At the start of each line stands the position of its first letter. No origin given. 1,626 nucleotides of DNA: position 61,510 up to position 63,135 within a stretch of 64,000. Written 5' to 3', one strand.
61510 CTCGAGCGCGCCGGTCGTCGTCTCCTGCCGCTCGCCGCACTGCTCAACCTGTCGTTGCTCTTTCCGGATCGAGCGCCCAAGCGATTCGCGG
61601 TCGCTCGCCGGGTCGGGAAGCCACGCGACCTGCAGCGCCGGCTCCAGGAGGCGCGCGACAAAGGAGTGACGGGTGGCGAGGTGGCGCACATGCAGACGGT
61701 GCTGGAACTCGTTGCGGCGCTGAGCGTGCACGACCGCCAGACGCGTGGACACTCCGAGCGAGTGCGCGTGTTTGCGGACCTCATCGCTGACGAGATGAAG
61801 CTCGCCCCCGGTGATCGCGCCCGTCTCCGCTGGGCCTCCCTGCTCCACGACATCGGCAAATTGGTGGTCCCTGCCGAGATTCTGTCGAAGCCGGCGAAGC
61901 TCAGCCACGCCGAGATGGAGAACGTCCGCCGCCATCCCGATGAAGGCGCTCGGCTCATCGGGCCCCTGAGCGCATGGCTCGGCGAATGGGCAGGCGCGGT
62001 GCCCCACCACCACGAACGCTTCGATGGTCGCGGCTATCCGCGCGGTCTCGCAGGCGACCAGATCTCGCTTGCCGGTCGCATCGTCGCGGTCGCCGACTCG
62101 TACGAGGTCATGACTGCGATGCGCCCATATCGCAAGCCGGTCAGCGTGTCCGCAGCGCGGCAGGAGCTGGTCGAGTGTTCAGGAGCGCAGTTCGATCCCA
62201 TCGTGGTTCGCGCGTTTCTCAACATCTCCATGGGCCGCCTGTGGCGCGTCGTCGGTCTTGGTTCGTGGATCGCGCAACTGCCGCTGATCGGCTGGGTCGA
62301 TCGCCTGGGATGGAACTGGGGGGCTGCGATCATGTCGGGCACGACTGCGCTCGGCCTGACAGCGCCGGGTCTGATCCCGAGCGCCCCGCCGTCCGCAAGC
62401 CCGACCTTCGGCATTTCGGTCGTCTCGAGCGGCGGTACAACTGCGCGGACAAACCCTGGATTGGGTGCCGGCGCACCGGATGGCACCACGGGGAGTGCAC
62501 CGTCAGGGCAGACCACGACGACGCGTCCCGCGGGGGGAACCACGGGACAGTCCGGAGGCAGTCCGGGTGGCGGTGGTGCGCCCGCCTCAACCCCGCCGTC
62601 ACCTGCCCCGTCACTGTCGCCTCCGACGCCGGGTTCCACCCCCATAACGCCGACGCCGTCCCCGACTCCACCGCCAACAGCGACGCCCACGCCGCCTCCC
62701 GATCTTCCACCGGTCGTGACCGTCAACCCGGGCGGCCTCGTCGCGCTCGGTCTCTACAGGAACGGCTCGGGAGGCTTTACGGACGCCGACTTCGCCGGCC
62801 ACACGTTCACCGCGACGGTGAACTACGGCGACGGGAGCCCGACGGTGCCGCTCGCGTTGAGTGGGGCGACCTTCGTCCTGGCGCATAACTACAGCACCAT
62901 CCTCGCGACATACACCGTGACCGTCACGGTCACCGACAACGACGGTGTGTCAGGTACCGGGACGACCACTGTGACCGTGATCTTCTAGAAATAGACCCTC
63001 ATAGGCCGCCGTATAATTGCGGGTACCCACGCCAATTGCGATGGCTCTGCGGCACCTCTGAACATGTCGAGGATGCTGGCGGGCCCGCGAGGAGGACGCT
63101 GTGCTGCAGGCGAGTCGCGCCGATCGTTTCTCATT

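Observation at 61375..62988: Membrane HD-GYP phosphodiesterase carrying a PT-rich linker and a C-terminal PKD-like domain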

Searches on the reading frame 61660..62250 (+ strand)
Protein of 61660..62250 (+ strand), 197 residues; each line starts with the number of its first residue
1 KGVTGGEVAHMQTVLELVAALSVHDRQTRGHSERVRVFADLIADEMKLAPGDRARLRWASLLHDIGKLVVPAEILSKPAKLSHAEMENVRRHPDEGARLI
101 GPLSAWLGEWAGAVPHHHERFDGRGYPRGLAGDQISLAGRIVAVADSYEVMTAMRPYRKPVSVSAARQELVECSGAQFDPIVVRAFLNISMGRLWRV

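Call 62: search_solved_structures(query=window:61660-62250:+, max_evalue=1e-10, show_alignments=3)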
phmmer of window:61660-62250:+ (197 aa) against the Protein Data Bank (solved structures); distinct sequences matched with E-value up to 1e-10: 5.
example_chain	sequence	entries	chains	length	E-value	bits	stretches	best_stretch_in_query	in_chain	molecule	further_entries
5z7c_A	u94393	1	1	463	1e-36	129.7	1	25-180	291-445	3'3'-cGAMP-specific phosphodiesterase 3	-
4mcw_A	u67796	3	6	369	1.8e-28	102.7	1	9-188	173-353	Metal dependent phosphohydrolase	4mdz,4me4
4r8z_A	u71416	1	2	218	2.6e-25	92.4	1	30-189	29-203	Cyclic di-GMP phosphodiesterase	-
9rbz_A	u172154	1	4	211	1.9e-18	70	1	11-187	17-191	HD domain/sensory box protein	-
9rc0_A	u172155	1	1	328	6.3e-18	68.3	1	11-187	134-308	HD domain/sensory box protein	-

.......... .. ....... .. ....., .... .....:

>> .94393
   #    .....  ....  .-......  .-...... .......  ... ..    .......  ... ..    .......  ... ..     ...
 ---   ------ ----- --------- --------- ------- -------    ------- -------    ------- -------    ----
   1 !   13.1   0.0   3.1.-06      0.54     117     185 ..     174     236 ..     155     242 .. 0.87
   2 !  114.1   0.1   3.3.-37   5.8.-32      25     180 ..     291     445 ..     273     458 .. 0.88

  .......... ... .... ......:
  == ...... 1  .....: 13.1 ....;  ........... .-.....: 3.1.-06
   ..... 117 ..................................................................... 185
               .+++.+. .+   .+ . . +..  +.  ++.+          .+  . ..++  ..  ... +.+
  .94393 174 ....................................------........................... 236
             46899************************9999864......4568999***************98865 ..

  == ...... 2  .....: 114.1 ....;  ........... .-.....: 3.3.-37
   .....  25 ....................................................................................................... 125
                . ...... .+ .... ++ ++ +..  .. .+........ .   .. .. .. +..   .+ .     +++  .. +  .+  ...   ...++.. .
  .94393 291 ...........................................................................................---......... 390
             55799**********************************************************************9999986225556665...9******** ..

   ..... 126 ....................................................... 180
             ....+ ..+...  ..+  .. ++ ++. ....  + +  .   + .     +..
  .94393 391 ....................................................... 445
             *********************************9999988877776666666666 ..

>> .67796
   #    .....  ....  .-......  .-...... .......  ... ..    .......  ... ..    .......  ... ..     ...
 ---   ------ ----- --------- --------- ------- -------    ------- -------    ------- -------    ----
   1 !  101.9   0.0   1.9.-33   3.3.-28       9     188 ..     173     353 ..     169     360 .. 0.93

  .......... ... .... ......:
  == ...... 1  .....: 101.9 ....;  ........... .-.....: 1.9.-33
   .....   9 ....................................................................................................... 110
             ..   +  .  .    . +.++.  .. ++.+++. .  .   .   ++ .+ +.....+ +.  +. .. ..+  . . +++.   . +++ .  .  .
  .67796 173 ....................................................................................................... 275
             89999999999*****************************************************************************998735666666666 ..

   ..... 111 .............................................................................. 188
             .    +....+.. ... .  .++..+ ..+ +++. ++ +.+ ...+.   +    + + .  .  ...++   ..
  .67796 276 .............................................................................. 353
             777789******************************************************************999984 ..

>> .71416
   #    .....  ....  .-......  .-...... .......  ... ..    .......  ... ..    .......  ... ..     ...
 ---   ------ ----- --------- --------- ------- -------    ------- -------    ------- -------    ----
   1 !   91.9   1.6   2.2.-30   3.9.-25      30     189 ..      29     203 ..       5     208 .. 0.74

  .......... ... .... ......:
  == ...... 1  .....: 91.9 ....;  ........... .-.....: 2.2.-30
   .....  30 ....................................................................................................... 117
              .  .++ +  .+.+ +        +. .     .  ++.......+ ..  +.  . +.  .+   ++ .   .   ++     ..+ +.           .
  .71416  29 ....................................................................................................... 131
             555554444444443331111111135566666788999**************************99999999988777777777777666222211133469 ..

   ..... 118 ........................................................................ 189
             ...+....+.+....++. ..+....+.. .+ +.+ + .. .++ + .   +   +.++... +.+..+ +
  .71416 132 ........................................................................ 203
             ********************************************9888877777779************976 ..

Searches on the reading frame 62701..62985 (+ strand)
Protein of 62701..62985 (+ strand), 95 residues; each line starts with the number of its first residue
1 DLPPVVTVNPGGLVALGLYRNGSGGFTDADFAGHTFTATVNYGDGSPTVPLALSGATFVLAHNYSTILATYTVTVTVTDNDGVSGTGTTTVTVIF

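Call 18: find_homologous_proteins(query=window:62701-62985:+, max_evalue=0.001)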
Query window:62701-62985:+ (95 aa): 44 proteins with E <= 0.001 among 69 candidates.
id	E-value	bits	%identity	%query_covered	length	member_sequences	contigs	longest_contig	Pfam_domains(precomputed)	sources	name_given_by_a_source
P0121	4.4e-36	141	85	78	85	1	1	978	PF18911.7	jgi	jgi:hypothetical protein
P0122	1.9e-33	132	74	96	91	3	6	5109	PF18911.7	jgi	jgi:hypothetical protein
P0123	2.3e-31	126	78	83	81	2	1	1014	PF18911.7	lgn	-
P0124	3.9e-31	125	72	95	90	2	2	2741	-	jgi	jgi:hypothetical protein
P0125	6.8e-30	121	73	94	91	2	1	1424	-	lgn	-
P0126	9.3e-30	121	69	96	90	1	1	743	-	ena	-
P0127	4.2e-29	118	71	96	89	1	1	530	PF18911.7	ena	-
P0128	4.5e-29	118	69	96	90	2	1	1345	-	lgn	-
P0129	5.6e-28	115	66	84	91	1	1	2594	PF18911.7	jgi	jgi:hypothetical protein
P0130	6.2e-28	115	68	89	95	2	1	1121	PF18911.7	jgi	jgi:PKD domain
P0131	1.3e-27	114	68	93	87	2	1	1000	PF18911.7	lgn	-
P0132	1.4e-27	114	69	84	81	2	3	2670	PF18911.7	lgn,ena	-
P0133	8.8e-27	111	67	96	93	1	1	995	PF18911.7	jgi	jgi:hypothetical protein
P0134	6.6e-26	108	64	91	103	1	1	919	PF18911.7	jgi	jgi:hypothetical protein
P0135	1.1e-25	108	68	100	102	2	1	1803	PF18911.7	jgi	jgi:PKD domain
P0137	6.2e-25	105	65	89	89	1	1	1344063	PF18911.7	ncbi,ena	-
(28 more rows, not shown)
